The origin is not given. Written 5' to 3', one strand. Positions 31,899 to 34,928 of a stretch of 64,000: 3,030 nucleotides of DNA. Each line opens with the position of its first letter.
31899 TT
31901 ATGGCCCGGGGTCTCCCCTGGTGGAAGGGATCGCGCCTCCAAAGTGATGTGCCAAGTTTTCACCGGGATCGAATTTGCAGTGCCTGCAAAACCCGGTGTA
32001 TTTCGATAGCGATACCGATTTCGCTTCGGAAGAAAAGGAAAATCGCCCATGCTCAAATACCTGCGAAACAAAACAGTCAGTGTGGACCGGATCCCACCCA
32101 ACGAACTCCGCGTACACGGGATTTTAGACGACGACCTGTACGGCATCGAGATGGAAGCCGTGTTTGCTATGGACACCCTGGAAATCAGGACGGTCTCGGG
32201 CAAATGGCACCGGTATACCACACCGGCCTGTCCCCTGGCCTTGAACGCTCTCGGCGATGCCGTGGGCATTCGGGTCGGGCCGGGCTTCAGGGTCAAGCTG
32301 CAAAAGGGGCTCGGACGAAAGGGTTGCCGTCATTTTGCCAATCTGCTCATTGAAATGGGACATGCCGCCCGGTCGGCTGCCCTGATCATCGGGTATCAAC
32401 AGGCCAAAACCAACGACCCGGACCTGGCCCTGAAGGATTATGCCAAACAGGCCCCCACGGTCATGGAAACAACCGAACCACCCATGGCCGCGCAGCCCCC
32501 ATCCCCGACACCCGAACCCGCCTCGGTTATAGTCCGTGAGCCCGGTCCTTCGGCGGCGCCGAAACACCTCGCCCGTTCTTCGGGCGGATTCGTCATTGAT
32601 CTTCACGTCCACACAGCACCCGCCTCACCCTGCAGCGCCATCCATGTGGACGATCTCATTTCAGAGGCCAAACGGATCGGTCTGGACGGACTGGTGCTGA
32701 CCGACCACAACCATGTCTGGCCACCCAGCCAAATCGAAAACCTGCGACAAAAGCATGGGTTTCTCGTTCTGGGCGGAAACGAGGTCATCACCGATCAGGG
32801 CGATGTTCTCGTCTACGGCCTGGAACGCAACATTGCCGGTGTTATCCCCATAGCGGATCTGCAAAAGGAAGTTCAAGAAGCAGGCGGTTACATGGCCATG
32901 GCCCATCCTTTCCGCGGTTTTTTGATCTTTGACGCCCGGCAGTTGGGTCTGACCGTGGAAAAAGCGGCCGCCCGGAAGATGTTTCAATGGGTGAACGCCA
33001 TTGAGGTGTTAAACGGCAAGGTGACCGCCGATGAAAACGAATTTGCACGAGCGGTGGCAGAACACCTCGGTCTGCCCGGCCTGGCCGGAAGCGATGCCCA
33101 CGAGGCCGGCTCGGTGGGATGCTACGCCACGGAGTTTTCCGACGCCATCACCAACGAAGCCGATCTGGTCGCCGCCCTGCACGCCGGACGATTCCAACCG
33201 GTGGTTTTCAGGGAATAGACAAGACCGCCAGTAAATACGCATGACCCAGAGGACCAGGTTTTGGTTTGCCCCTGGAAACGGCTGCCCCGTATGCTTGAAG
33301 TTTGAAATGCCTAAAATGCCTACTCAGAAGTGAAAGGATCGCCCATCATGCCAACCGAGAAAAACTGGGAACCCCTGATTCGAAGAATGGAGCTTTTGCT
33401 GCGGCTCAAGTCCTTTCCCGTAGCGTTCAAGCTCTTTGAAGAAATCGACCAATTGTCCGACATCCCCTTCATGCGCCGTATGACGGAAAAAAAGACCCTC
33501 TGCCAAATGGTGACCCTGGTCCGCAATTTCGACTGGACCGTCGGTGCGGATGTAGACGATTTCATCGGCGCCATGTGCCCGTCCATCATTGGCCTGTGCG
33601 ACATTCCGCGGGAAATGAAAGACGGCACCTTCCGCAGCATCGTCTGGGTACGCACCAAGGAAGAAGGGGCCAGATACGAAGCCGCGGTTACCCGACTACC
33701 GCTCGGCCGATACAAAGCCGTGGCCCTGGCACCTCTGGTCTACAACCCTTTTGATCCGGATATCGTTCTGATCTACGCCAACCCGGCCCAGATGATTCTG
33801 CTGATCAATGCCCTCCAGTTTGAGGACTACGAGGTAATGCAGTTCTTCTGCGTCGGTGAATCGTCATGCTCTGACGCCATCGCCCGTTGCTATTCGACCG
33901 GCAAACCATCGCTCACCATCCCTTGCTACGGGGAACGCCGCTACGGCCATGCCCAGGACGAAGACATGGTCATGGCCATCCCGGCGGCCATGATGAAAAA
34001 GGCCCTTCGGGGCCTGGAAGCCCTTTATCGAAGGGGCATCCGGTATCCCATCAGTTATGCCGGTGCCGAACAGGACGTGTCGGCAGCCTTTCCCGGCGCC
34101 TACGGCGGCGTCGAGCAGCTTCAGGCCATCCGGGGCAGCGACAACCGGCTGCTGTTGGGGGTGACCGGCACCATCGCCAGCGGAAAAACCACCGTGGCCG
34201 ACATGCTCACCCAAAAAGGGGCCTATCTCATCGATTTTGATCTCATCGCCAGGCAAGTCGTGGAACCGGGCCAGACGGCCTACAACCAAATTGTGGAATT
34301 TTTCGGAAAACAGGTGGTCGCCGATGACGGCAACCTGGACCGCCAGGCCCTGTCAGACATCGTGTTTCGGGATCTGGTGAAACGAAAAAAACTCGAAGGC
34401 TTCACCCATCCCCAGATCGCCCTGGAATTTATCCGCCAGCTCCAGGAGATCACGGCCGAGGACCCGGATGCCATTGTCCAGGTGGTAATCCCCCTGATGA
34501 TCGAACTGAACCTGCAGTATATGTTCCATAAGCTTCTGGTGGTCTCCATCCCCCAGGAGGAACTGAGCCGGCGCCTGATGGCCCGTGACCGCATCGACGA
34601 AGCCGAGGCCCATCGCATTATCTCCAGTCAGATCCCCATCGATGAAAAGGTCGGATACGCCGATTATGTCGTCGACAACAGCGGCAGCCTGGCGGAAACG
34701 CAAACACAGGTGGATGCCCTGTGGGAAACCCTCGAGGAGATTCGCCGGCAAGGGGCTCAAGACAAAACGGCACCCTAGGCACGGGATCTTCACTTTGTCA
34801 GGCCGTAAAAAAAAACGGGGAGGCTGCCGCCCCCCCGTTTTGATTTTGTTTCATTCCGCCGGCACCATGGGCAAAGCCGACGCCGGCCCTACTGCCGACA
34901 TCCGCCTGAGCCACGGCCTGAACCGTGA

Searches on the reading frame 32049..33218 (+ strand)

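Call 89: search_protein_families(library=pfam, proteins=[window:32049-33218:+], max_evalue=0.001)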
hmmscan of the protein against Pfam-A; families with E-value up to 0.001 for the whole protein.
window:32049-33218:+ (389 aa): 3 families
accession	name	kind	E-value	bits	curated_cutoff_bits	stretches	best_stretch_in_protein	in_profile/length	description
PF13263.12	PHP_C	-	3.8e-18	65.2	21.3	1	329-381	3-55/56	PHP-associated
PF11136.13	DUF2889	-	5.4e-07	30.3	25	1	33-107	47-121/123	Protein of unknown function (DUF2889)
PF02811.25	PHP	-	7.3e-06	26.8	26.4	1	184-230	1-47/164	PHP domain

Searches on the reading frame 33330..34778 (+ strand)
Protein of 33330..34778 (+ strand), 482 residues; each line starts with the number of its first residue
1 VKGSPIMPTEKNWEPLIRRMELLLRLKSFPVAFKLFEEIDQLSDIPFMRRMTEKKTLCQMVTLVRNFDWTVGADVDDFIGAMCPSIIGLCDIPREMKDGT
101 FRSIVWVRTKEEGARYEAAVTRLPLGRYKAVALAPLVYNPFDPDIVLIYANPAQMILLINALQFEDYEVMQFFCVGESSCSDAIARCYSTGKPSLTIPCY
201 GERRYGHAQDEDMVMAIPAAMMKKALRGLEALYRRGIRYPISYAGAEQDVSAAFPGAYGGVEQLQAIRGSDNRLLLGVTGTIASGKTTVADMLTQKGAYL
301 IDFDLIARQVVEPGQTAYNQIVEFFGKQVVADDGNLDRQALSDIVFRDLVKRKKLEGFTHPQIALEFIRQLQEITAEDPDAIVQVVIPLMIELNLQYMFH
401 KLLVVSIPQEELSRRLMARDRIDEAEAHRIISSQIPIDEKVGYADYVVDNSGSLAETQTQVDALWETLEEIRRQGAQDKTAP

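Call 89: search_protein_families(library=pfam, proteins=[window:33330-34778:+], max_evalue=0.001)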
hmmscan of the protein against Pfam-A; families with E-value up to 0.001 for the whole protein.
window:33330-34778:+ (482 aa): 4 families
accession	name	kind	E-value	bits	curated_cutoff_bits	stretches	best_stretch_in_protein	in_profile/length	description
PF01121.26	CoaE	-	3.3e-54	183.7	27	1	275-456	2-180/180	Dephospho-CoA kinase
PF02596.20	DUF169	-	3.5e-51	174.5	27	1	20-226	2-207/209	Uncharacterised ArCR, COG2043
PF13238.12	AAA_18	-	2.8e-05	25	29.4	1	277-420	2-112/128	AAA domain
PF13671.12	AAA_33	-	0.00025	21.8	27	0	278-423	4-122/143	AAA domain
